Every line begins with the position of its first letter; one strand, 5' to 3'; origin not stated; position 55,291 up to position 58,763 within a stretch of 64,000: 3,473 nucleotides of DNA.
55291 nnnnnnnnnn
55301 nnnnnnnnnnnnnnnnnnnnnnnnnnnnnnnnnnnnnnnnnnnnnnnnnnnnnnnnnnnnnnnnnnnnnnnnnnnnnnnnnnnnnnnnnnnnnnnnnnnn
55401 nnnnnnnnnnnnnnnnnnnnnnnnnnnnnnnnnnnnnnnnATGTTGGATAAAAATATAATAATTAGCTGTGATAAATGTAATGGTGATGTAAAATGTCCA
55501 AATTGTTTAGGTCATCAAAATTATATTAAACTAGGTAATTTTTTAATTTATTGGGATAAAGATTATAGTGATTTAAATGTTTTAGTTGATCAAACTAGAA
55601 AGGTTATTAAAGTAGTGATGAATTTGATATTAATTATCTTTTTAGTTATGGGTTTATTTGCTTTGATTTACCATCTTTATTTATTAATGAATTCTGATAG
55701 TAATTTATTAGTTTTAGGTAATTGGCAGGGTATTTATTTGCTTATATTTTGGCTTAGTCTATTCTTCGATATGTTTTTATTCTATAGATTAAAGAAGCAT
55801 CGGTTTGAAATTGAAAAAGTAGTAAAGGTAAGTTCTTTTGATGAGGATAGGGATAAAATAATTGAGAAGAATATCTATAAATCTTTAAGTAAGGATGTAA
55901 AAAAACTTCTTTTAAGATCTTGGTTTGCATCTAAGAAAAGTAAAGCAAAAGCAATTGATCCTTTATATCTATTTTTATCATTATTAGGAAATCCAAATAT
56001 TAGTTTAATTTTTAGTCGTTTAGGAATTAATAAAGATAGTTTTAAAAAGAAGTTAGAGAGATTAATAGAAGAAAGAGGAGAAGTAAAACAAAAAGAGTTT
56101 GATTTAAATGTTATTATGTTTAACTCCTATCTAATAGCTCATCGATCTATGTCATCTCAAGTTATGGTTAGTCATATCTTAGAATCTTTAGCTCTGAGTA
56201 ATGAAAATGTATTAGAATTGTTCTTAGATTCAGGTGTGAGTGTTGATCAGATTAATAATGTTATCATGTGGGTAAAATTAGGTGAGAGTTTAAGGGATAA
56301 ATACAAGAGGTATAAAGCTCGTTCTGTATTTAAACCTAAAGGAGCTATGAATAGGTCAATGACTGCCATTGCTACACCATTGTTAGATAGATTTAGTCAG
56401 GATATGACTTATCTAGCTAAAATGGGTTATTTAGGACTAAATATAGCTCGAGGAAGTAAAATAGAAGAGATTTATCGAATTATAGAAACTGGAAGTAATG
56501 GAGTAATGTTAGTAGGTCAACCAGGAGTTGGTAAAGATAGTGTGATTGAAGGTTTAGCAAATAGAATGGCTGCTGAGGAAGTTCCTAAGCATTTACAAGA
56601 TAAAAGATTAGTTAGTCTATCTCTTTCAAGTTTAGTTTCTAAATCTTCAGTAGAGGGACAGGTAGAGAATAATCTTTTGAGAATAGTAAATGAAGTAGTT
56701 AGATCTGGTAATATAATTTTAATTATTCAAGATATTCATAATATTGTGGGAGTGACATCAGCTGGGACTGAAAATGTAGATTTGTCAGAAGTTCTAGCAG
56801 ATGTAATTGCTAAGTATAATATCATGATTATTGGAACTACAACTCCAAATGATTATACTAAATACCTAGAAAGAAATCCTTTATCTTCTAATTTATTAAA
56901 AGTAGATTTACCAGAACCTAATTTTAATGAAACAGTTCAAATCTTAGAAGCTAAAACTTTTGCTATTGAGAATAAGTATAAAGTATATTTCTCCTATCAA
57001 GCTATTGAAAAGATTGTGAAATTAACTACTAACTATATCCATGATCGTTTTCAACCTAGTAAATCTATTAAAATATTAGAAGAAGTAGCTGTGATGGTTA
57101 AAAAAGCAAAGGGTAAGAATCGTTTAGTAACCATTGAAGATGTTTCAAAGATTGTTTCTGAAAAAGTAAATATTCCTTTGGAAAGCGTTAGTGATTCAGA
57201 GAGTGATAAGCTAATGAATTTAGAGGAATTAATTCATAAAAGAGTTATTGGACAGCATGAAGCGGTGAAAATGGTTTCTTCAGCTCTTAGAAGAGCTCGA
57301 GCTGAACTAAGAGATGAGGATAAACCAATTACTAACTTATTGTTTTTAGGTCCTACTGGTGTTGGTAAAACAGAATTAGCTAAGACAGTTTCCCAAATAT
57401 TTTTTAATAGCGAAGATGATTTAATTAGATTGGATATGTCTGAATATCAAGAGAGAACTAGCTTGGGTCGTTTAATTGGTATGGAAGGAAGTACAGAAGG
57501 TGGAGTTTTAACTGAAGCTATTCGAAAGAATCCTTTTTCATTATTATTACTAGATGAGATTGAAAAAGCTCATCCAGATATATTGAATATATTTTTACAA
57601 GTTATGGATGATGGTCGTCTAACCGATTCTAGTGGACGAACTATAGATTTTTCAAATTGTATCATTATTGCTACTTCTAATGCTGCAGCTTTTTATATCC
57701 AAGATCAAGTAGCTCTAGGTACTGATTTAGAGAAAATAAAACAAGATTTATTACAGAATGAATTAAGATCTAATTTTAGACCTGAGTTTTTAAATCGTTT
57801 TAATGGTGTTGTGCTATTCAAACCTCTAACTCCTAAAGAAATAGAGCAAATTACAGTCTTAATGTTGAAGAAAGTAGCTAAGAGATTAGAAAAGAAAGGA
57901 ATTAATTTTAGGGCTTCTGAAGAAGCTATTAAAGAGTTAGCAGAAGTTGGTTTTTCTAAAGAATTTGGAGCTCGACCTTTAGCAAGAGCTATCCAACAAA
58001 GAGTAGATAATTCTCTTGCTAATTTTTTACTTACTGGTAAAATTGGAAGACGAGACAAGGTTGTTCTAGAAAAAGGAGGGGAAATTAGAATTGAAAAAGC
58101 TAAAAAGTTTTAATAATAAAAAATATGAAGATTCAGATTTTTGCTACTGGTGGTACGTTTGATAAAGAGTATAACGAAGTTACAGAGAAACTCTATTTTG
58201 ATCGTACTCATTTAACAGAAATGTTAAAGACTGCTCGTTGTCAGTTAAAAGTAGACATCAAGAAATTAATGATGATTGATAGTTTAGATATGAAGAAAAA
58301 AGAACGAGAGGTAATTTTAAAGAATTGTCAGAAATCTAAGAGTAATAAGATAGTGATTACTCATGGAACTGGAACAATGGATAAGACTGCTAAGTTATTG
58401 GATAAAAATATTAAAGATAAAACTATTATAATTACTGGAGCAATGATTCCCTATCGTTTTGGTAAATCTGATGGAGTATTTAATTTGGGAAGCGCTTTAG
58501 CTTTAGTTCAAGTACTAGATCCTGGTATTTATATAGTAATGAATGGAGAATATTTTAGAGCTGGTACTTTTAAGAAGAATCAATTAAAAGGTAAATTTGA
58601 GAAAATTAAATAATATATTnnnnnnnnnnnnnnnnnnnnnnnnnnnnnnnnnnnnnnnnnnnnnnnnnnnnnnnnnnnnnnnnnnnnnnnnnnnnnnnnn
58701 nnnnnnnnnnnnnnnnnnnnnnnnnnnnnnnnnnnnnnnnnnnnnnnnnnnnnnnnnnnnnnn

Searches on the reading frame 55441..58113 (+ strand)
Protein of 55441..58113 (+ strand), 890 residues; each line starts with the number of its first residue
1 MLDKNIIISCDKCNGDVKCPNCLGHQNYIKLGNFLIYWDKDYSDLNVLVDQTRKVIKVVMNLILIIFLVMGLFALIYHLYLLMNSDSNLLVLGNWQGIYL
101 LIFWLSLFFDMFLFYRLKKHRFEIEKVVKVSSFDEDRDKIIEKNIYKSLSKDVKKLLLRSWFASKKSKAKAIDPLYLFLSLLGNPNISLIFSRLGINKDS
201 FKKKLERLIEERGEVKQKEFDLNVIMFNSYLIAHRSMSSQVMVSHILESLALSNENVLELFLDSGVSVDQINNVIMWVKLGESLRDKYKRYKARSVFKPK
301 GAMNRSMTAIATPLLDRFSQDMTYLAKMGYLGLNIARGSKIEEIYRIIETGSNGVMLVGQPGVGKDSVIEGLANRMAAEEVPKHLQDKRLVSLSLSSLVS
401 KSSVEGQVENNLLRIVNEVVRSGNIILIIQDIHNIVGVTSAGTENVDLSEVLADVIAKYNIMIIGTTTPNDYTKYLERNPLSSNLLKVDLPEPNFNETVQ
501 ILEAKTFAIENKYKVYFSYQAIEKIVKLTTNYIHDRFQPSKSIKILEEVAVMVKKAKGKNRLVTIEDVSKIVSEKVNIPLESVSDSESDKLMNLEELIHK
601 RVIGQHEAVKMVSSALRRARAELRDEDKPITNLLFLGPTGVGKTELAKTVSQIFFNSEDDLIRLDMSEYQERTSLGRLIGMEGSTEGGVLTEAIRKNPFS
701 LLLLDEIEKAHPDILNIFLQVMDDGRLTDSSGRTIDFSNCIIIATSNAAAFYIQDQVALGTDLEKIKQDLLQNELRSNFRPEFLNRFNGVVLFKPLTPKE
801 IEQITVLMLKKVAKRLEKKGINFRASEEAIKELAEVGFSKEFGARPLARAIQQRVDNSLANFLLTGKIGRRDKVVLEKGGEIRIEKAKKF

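Call 10: search_protein_families(library=pfam, proteins=[window:55441-58113:+], max_evalue=0.001)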
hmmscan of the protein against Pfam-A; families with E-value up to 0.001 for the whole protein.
window:55441-58113:+ (890 aa): 17 families
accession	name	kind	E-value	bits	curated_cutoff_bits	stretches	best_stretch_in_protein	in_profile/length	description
PF07724.20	AAA_2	-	1.6e-52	178.3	27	1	628-788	1-164/166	AAA domain (Cdc48 subfamily)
PF10431.15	ClpB_D2-small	-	3.4e-21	75.5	21.9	1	796-874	1-79/81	C-terminal, D2-small domain, of ClpB protein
PF00004.35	AAA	-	3e-20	73.4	21.2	2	355-468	1-109/131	ATPase family associated with various cellular activities (AAA)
PF07728.20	AAA_5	-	6.8e-17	62.2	22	1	632-749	1-124/139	AAA domain (dynein-related subfamily)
PF17871.7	AAA_lid_9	-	2.8e-11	43.7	22.8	1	496-595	3-101/104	AAA lid domain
PF00158.32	Sigma54_activat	-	1.6e-08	34.9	20.2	1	615-748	7-143/168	Sigma-54 interaction domain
PF01078.27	Mg_chelatase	-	1.2e-05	25.3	20.3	0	632-657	24-49/207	Magnesium chelatase, subunit ChlI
PF03193.22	RsgA_GTPase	-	5.3e-05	23.5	30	0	327-380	81-136/174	RsgA GTPase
PF13401.12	AAA_22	-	6.5e-05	23.7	27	0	633-723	8-109/130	AAA domain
PF13191.12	AAA_16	-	8.5e-05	23.5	32.6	0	341-380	9-52/167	AAA ATPase domain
PF12775.13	AAA_7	-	0.0001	22.4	25.8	0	351-381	32-62/181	P-loop containing dynein motor region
PF20720.3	nSTAND3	-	0.00012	22.2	27.2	0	352-380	17-45/155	Novel STAND NTPase 3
PF13238.12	AAA_18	-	0.00014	22.7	29.4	0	355-411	1-44/128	AAA domain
PF20030.5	bpMoxR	-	0.00014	21.4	27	0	632-748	33-146/205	MoxR domain in the MoxR-vWA-beta-propeller ternary systems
PF05496.18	RuvB_N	-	0.00018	21.7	27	0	602-652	9-55/159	Holliday junction DNA helicase RuvB P-loop domain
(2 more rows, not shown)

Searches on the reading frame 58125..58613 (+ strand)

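Call 10: search_protein_families(library=pfam, proteins=[window:58125-58613:+], max_evalue=0.001)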
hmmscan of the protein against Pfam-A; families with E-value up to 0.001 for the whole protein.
window:58125-58613:+ (162 aa): 1 family
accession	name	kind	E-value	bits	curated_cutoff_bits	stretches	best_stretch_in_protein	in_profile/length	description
PF00710.25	Asparaginase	-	2.4e-26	92.9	22.5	1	2-153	1-162/193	Asparaginase, N-terminal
